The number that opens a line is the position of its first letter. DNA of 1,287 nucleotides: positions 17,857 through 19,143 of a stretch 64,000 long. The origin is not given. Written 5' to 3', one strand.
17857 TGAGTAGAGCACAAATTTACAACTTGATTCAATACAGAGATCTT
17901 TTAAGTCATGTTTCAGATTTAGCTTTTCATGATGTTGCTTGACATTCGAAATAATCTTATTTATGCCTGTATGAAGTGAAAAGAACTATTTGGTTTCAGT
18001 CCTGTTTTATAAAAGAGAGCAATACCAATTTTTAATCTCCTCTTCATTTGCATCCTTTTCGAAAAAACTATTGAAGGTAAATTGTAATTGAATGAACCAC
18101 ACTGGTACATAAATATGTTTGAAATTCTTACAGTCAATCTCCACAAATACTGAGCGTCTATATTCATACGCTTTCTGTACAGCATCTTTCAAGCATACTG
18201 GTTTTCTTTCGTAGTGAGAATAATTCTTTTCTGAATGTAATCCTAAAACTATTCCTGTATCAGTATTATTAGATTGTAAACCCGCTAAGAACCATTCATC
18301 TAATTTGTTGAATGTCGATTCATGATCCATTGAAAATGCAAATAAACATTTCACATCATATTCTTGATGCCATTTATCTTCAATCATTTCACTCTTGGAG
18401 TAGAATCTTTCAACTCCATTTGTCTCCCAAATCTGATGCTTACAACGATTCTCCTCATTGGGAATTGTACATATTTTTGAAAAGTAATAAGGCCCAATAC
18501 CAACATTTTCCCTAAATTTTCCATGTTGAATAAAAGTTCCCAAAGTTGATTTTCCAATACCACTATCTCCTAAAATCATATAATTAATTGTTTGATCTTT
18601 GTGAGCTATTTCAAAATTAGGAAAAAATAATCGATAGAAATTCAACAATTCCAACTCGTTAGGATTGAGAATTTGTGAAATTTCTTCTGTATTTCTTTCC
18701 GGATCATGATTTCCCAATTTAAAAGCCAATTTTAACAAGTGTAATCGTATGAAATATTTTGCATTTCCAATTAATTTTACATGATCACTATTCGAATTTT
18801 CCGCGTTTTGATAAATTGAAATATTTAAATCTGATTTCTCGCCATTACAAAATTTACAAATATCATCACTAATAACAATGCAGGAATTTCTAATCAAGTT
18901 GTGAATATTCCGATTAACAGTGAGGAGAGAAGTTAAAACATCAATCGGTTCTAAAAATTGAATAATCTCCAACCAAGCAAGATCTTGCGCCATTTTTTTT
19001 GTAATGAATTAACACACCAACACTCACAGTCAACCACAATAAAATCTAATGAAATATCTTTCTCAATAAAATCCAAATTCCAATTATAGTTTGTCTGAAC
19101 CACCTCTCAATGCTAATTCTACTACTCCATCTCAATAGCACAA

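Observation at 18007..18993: Family of F-box-like plus Rab-like pseudo-GTPase proteins (two paralogs in the window)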

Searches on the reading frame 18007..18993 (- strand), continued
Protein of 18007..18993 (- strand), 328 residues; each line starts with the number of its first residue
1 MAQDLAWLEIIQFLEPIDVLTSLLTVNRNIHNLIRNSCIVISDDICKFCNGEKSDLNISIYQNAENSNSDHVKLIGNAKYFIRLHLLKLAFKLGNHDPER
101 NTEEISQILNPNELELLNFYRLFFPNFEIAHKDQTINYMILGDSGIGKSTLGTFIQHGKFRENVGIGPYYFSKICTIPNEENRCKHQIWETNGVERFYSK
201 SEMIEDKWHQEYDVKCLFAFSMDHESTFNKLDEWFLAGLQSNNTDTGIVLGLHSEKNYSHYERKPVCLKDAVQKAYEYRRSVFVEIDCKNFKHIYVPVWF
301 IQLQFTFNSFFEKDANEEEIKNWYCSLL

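Call 73: find_related_loci(query=A8, collection=viral_contigs, flank=3000)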
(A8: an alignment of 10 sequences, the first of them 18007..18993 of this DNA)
Query A8 (328 aa) in viral_contigs; peptide patterns used: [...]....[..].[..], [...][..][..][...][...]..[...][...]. (x = any residue, [..] = any of these).
86 stretches matched a pattern, but none encodes a relative of the query by tblastn (E <= 1e-3).

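Call 74: find_related_loci(query=A8, collection=metagenome_contigs, flank=5000)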
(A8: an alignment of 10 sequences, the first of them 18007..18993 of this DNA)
Query A8 (328 aa) in metagenome_contigs; peptide patterns used: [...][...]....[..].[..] (x = any residue, [..] = any of these).
100 stretches matched a pattern, but none encodes a relative of the query by tblastn (E <= 1e-3).

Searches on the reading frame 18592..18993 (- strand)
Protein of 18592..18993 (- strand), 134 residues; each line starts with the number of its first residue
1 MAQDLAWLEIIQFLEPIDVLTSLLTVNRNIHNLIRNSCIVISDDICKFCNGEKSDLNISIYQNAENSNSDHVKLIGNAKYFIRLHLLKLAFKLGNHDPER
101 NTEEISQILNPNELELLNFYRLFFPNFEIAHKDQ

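Call 16: search_solved_structures(query=A2, max_evalue=10, show_alignments=5)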
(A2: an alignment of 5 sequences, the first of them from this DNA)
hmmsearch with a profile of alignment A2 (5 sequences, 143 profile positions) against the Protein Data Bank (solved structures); distinct sequences matched with E-value up to 10: 8.
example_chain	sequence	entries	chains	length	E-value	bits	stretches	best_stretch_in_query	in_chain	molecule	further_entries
5gu6_A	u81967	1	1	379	0.41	13.9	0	106-129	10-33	Endoplasmic reticulum resident protein 44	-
2r2j_A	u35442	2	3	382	0.42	13.9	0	106-129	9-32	Thioredoxin domain-containing protein 4 | Endoplasmic reticulum resident protein 44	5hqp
5xwm_A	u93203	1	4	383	0.43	13.9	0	106-129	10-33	Endoplasmic reticulum resident protein 44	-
5gu7_C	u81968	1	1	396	0.45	13.8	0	106-129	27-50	Endoplasmic reticulum resident protein 44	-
7z4y_A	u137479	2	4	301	0.63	13.3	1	57-108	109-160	Zinc finger CCHC domain-containing protein 8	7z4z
1k28_D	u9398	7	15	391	0.85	12.9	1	51-110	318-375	BASEPLATE STRUCTURAL PROTEIN GP27 | Baseplate hub protein gp27 | gp27, baseplate hub protein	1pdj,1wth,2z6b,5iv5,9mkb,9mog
2q2b_A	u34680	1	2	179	1.3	12.3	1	20-69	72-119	Cytosolic acyl coenzyme A thioester hydrolase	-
4zv3_A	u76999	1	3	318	1.9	11.7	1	20-69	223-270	Cytosolic acyl coenzyme A thioester hydrolase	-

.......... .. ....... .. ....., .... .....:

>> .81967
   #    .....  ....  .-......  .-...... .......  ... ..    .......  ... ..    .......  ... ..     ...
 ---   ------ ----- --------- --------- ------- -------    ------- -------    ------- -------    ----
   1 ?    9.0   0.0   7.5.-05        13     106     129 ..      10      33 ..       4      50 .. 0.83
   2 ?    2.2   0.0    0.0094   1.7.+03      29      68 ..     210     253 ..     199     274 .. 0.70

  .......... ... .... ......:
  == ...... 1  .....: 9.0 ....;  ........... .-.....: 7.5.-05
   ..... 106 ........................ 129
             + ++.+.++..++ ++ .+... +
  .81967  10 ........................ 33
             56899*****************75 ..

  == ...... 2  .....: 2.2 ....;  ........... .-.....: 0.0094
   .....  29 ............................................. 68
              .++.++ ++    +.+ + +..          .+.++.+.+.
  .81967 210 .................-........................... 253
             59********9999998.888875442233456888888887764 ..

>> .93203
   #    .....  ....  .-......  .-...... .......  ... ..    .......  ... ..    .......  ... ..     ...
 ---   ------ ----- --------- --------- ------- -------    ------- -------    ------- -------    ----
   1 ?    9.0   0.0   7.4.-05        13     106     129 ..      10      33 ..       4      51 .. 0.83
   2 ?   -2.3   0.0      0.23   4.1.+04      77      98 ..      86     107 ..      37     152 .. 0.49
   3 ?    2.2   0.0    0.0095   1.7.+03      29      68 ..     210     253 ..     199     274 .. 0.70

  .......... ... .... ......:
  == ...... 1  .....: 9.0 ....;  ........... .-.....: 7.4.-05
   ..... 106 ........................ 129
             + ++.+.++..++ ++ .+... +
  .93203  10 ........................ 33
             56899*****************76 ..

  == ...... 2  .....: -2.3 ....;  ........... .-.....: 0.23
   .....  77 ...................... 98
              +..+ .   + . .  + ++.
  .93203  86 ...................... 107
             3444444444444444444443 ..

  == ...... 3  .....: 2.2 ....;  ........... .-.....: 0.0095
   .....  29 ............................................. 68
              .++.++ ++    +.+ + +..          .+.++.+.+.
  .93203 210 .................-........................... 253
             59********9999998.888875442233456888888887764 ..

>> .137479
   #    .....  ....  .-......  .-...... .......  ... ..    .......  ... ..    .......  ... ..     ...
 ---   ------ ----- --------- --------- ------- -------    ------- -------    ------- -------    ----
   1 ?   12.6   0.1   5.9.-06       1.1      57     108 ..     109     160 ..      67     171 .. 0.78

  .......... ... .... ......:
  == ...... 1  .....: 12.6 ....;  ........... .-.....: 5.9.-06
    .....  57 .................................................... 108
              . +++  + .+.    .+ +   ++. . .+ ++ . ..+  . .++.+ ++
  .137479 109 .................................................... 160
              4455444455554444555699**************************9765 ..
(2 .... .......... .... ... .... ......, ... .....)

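Call 17: search_protein_families(library=pfam, alignment_id=A2, max_evalue=10)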
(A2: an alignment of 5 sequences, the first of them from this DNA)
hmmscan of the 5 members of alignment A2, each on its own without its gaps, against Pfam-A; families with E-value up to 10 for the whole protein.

A. member 1, seq(134 aa): 1 family
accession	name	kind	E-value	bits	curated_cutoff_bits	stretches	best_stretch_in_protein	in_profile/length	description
PF00646.38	F-box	-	0.0057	17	20.5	1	6-39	8-40/43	F-box domain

B. families by the number of members that match (of 5 scanned): 3 families
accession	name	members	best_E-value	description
PF00646.38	F-box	3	0.0057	F-box domain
PF09096.16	Phage-tail_2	1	0.11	Baseplate structural protein, domain 2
PF24425.1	Ig_GP210_15th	1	0.2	Nuclear pore complex protein GP210, Ig-like domain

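Call 25: search_protein_representatives(alignment_id=A2)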
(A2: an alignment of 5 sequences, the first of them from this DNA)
Query: 5 sequences, 143 profile positions. Proteins with E-value up to 0.001 (for the whole library): 9; up to 1e-10: 6; up to 1e-30: 5. The best 9 are listed.
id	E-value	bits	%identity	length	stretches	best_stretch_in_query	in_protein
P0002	4.4e-64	231.1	-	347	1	1-140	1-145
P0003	4.6e-62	224.5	-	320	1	1-142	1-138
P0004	2.1e-58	212.6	-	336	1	1-143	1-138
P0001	1.8e-55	203.2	-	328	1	1-142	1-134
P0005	1.1e-41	158.4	-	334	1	1-142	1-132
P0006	8.9e-12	61.5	-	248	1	3-132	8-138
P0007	1.3e-06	44.7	-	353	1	3-130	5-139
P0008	1.5e-05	41.3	-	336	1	1-132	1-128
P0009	3.2e-04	37.0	-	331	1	1-52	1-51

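Call 27: list_cluster_members(proteins=[P0006, P0007, P0008, P0009])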
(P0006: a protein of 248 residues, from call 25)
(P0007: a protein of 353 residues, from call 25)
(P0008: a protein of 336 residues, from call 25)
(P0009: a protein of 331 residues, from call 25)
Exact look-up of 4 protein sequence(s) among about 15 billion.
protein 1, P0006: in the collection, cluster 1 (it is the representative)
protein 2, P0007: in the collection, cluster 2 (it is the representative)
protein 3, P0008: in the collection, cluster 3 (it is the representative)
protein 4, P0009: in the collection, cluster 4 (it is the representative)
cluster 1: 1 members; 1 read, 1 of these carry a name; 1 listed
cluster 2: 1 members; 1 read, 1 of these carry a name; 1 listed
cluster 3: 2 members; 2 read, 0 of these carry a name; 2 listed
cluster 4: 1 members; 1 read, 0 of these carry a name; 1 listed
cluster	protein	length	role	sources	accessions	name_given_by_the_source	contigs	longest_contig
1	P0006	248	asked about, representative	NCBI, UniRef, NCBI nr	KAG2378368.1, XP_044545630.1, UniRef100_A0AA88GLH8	hypothetical protein C9374_008511 [Naegleria lovaniensis] | F-box domain-containing protein n=1 Tax=Naegleria lovaniensis TaxID=51637 ... | uncharacterized protein C9374_008511 [Naegleria lovaniensis]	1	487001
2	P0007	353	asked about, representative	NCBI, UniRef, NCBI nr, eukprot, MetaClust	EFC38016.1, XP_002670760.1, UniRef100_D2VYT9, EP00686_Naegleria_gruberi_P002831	predicted protein [Naegleria gruberi] | Predicted protein n=1 Tax=Naegleria gruberi TaxID=5762 RepID=D2VYT9_NAEGR | uncharacterized protein NAEGRDRAFT_59617 [Naegleria gruberi]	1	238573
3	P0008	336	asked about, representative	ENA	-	-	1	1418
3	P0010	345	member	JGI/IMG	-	-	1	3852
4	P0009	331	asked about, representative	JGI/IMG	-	-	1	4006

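Call 28: search_protein_families(library=pfam, proteins=[P0006, P0007, P0008, P0009, P0010], max_evalue=1)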
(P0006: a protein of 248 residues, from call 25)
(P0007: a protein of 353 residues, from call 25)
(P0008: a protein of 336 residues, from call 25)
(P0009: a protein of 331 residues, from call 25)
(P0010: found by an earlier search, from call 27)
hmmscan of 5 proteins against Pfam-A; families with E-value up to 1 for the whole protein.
P0006 (248 aa): 13 families
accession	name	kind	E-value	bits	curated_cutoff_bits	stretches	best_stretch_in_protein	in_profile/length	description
PF00071.28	Ras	-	1.8e-10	41.1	21.6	1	162-246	1-87/162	Ras family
PF08477.19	Roc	-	1.9e-06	28.6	27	1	162-239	1-88/119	Ras of Complex, Roc, domain of DAPkinase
PF00646.38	F-box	-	7e-05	23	20.5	1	6-42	4-39/43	F-box domain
PF12937.12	F-box-like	-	0.00018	21.6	24.3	1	8-38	6-35/47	F-box-like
PF01926.29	MMR_HSR1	-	0.0015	19.1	21.9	1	163-188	2-26/113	50S ribosome-binding GTPase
PF03193.22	RsgA_GTPase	-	0.0043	17.3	30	1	162-200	108-146/174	RsgA GTPase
PF13555.12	AAA_29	-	0.016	15.4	27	1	149-177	15-39/61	P-loop containing region of AAA domain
PF13191.12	AAA_16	-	0.018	16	32.6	1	164-203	28-63/167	AAA ATPase domain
PF00005.33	ABC_tran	-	0.023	15.7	25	1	162-184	13-35/137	ABC transporter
PF05272.17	VapE-like_dom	-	0.03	14.2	25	1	163-210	54-99/217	Virulence-associated protein E-like domain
PF00735.24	Septin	-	0.036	13.8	26.2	1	160-206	4-51/280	Septin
PF13401.12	AAA_22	-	0.16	12.8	27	1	163-184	8-29/130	AAA domain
PF13238.12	AAA_18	-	0.24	12.3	29.4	1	165-193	3-25/128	AAA domain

P0007 (353 aa): 2 families
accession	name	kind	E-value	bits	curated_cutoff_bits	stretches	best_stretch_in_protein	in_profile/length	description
PF00071.28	Ras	-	1.1e-13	51.5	21.6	1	158-312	1-150/162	Ras family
PF08477.19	Roc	-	2e-06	28.5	27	1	158-271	1-115/119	Ras of Complex, Roc, domain of DAPkinase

P0008 (336 aa): 2 families
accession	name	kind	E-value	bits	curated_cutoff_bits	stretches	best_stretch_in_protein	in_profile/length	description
PF00071.28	Ras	-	3.3e-13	50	21.6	1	199-321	28-150/162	Ras family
PF00646.38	F-box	-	0.017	15.5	20.5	1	3-33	6-35/43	F-box domain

P0009 (331 aa): 2 families
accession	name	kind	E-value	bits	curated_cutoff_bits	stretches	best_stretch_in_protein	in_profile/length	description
PF00071.28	Ras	-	5.4e-06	26.5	21.6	1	238-310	67-144/162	Ras family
PF11934.14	DUF3452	-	0.063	13.4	26.3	1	66-158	21-110/135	Domain of unknown function (DUF3452)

P0010 (345 aa): 2 families
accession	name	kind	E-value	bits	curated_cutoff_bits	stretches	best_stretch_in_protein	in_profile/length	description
PF00071.28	Ras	-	3.4e-13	49.9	21.6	1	208-330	28-150/162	Ras family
PF00646.38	F-box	-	0.0098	16.2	20.5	1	15-45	6-35/43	F-box domain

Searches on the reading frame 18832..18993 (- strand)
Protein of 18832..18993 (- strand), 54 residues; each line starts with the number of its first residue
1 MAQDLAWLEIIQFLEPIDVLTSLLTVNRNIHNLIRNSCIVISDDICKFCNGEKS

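Call 31: search_solved_structures(query=A3, max_evalue=10, show_alignments=4)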
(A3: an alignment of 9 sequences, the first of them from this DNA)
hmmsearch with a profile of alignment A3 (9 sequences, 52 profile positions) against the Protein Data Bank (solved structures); distinct sequences matched with E-value up to 10: 1.
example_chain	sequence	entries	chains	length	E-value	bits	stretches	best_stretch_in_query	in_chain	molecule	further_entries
5aj2_C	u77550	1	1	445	5.1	10.5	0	19-43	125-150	NLR FAMILY CARD DOMAIN-CONTAINING PROTEIN 4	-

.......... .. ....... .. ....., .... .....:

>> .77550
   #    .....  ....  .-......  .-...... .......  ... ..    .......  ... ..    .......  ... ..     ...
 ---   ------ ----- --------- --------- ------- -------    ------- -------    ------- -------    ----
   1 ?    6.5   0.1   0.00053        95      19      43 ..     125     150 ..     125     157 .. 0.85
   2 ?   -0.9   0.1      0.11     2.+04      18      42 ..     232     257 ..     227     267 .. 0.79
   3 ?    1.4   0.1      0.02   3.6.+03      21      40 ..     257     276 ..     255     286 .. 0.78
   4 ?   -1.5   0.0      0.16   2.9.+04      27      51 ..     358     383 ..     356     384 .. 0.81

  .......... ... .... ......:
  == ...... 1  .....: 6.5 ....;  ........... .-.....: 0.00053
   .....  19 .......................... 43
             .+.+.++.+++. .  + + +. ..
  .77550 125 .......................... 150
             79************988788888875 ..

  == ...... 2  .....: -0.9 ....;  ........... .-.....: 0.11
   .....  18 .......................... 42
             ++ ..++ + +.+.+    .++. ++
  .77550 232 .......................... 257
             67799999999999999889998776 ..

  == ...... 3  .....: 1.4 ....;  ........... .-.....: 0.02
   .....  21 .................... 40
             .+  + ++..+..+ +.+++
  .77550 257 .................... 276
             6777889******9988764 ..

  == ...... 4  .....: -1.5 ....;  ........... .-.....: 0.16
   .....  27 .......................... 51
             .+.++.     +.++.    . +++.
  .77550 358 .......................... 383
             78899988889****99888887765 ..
